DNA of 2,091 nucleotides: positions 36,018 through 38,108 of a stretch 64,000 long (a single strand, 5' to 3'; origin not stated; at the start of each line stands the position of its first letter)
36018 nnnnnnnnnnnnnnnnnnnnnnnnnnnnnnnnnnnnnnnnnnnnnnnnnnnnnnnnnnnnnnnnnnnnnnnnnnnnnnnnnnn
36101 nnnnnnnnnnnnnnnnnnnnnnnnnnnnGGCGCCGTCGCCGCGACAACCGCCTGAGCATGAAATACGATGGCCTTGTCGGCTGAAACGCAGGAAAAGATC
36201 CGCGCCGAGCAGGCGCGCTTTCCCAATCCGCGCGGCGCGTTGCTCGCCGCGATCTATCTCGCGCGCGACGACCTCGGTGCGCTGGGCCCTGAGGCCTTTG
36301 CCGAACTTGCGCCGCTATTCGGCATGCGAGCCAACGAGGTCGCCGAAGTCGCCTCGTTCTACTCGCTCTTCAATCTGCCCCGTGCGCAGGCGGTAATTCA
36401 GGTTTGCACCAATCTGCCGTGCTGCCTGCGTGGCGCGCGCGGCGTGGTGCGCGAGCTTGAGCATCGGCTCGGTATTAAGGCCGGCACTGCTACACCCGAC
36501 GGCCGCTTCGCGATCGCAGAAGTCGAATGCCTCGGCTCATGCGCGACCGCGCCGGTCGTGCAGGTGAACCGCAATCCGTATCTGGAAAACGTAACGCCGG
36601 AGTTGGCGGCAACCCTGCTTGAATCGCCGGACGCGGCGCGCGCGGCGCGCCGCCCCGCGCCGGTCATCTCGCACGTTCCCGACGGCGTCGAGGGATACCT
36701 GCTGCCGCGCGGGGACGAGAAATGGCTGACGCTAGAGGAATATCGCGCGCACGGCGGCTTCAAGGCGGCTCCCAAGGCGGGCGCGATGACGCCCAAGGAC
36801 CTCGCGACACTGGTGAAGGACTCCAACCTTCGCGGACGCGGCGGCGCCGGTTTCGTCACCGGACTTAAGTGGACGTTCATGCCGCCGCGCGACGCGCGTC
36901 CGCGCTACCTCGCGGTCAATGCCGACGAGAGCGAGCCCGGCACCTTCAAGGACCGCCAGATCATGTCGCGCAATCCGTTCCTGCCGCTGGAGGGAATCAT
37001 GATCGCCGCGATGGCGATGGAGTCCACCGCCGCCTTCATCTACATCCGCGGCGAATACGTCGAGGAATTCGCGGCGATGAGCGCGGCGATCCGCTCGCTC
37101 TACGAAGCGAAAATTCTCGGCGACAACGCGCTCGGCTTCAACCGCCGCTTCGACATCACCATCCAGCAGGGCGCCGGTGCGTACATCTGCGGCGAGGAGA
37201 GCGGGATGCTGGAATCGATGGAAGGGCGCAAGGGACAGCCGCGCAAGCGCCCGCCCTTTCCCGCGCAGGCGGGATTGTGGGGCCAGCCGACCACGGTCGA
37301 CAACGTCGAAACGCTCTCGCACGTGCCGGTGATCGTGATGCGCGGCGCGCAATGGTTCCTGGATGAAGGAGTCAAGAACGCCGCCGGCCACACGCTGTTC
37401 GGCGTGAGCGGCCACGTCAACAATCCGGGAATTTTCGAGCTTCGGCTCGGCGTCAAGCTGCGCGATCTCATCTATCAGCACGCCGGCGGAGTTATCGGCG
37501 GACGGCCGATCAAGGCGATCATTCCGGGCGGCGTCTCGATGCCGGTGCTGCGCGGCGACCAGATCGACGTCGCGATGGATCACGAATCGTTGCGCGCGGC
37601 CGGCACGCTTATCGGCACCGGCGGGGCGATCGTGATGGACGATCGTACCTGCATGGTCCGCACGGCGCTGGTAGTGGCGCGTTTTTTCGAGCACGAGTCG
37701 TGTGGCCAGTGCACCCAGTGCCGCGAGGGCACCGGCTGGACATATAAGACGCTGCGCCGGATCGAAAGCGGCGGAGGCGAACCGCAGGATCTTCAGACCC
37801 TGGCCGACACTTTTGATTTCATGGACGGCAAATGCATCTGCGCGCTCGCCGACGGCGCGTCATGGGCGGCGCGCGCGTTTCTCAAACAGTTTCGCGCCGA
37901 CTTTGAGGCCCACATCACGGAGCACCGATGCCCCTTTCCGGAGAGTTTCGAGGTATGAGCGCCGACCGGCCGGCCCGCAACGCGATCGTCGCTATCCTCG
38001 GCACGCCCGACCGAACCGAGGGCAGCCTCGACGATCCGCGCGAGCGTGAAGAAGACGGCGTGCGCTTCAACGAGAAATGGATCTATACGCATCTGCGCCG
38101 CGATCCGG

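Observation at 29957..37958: Complex-I gene cluster encoding only peripheral-arm subunits in a non-canonical order (B-G-MFS-I-C-D-EF); no nuoA/H/J-N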

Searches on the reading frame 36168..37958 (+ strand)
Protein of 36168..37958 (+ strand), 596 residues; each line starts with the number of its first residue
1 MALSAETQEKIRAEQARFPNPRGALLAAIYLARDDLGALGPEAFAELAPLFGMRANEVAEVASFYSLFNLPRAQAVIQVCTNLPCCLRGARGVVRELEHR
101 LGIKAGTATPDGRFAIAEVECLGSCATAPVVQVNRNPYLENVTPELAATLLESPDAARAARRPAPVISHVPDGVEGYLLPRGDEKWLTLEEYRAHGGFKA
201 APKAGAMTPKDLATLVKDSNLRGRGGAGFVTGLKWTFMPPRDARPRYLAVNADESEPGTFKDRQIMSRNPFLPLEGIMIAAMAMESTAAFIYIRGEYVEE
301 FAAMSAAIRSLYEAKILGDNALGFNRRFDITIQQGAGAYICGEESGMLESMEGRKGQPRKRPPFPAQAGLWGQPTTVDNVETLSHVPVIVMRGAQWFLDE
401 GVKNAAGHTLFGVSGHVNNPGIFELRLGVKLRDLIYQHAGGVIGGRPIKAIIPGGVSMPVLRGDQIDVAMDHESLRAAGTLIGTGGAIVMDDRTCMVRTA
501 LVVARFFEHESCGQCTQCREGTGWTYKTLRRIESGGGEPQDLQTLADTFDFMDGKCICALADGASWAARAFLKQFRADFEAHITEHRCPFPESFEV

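Call 3: search_protein_families(library=pfam, proteins=[window:36168-37958:+])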
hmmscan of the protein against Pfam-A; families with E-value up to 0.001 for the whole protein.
window:36168-37958:+ (596 aa): 5 families
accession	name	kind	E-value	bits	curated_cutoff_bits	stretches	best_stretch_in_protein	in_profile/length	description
PF01512.22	Complex1_51K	-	6.9e-42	143.3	31.2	1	216-387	1-149/150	Nuo51 FMN-binding domain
PF01257.25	2Fe-2S_thioredx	-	1e-35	123.1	24.8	1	14-152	4-142/145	Thioredoxin-like [2Fe-2S] ferredoxin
PF10589.14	NADH_4Fe-4S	-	3.4e-27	94.6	23.5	1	500-582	3-85/85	NADH-ubiquinone oxidoreductase-F iron-sulfur binding region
PF10531.15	SLBB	-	1e-09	38.5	27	1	411-460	2-54/55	SLBB domain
PF22461.2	SLBB_2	-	7.5e-09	36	27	1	411-472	3-65/79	SLBB domain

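Call 4: search_protein_families(library=ncbifam, proteins=[window:36168-37958:+])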
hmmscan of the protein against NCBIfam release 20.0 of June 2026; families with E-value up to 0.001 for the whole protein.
window:36168-37958:+ (596 aa): 15 families
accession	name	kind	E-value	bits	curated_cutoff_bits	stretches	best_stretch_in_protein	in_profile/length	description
TIGR01959.1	nuoF_fam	equivalog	7e-160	531.9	558.65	1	185-583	10-410/410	NADH-quinone oxidoreductase subunit NuoF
NF010120.0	PRK13596.1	equivalog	2.7e-143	477.6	389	1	189-587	20-421/433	NADH-quinone oxidoreductase subunit NuoF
NF008436.0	PRK11278.1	equivalog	1.4e-117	393.3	749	1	181-586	19-429/448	NADH-quinone oxidoreductase subunit NuoF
TIGR01958.1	nuoE_fam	subfamily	4.5e-36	124.2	142.4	1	11-152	2-145/148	NADH-quinone oxidoreductase subunit NuoE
NF005725.0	PRK07539.1-5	equivalog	4.5e-32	111.1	220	1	3-152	17-169/174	NADH-quinone oxidoreductase subunit NuoE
NF005723.0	PRK07539.1-3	equivalog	1.2e-30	106.4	226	1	3-150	2-152/158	NADH-quinone oxidoreductase subunit NuoE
NF005722.0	PRK07539.1-2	equivalog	2.9e-29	102.2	141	1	1-153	3-155/157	NADH-quinone oxidoreductase subunit NuoE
NF005721.0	PRK07539.1-1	equivalog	8e-29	100.8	308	1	5-156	28-179/292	NADH-quinone oxidoreductase subunit NuoE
NF005724.0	PRK07539.1-4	equivalog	8.3e-26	91.3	280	1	2-165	17-182/240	NADH-quinone oxidoreductase subunit NuoE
NF009040.0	PRK12373.1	equivalog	2.4e-21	76.9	514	1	6-165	18-181/400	NADH-quinone oxidoreductase subunit E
NF005747.0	PRK07571.1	equivalog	1.2e-17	64.1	224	1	22-133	36-148/173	bidirectional hydrogenase complex protein HoxE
NF004638.0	PRK05988.1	equivalog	1.3e-17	64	198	1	7-152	10-155/159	formate dehydrogenase subunit gamma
TIGR01945.1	rnfC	subfamily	1.5e-07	30.4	245.95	1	201-310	113-220/435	RnfABCDGE type electron transport complex subunit C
NF003454.1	PRK05035.1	equivalog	9.8e-06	24.3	345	1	206-310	120-221/556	electron transport complex subunit RsxC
TIGR04481.1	PR_assoc_PrdC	equivalog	3.3e-05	22.9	490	1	211-311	75-171/425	proline reductase-associated electron transfer protein PrdC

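Call 6: find_encoding_contigs(protein=window:36168-37958:+, flank=10000, max_places=6)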
Protein window:36168-37958:+ (596 aa): 5 contigs read that carry it; 5 places shown.
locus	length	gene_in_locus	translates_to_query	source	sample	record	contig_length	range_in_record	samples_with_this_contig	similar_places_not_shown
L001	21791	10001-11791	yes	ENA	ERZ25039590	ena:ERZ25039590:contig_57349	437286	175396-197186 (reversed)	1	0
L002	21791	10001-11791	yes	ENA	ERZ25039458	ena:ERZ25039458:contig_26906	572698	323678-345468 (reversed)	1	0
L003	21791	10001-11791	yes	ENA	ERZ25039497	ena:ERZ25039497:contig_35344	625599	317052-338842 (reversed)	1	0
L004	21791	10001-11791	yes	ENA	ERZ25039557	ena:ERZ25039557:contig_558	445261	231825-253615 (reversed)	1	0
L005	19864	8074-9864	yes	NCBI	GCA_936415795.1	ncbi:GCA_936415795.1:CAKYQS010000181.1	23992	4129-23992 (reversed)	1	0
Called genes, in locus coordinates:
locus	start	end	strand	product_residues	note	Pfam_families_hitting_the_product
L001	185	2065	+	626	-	PF00953:Glycos_transf_4, PF13727:CoA_binding_3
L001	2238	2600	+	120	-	-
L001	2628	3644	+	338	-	PF01370:Epimerase, PF16363:GDP_Man_Dehyd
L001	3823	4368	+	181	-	PF01058:Oxidored_q6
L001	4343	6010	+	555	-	PF00111:Fer2, PF13510:Fer2_4, PF10588:NADH-G_4Fe-4S_3, PF22117:Fer4_Nqo3, PF04879:Molybdop_Fe4S4, PF22151:Fer4_NDSU1 (weak), PF00384:Molybdopterin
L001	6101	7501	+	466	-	PF07690:MFS_1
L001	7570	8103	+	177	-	PF13183:Fer4_8 (faint), PF13534:Fer4_17 (faint), PF14697:Fer4_21 (faint), PF13237:Fer4_10 (weak), PF12797:Fer4_2 (faint), PF12838:Fer4_7, PF13187:Fer4_9 (weak), PF00037:Fer4, +2 more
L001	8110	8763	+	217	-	PF00329:Complex1_30kDa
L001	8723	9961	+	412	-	PF00346:Complex1_49kDa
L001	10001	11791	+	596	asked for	PF01257:2Fe-2S_thioredx, PF01512:Complex1_51K, PF10531:SLBB, PF22461:SLBB_2, PF10589:NADH_4Fe-4S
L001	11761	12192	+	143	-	-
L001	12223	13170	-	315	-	PF00135:COesterase, PF20434:BD-FAE, PF07859:Abhydrolase_3, PF12697:Abhydrolase_6 (weak), PF00326:Peptidase_S9 (faint)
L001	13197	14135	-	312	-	PF00135:COesterase, PF20434:BD-FAE, PF07859:Abhydrolase_3, PF00326:Peptidase_S9 (faint)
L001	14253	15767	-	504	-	PF01134:GIDA (weak), PF03486:HI0933_like (faint), PF07992:Pyr_redox_2, PF12831:FAD_oxidored (faint), PF13450:NAD_binding_8 (faint), PF00070:Pyr_redox, PF02852:Pyr_redox_dim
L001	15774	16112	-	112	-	PF03992:ABM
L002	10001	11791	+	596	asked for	PF01257:2Fe-2S_thioredx, PF01512:Complex1_51K, PF10531:SLBB, PF22461:SLBB_2, PF10589:NADH_4Fe-4S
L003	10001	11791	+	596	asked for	PF01257:2Fe-2S_thioredx, PF01512:Complex1_51K, PF10531:SLBB, PF22461:SLBB_2, PF10589:NADH_4Fe-4S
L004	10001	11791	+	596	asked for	PF01257:2Fe-2S_thioredx, PF01512:Complex1_51K, PF10531:SLBB, PF22461:SLBB_2, PF10589:NADH_4Fe-4S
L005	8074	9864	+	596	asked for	PF01257:2Fe-2S_thioredx, PF01512:Complex1_51K, PF10531:SLBB, PF22461:SLBB_2, PF10589:NADH_4Fe-4S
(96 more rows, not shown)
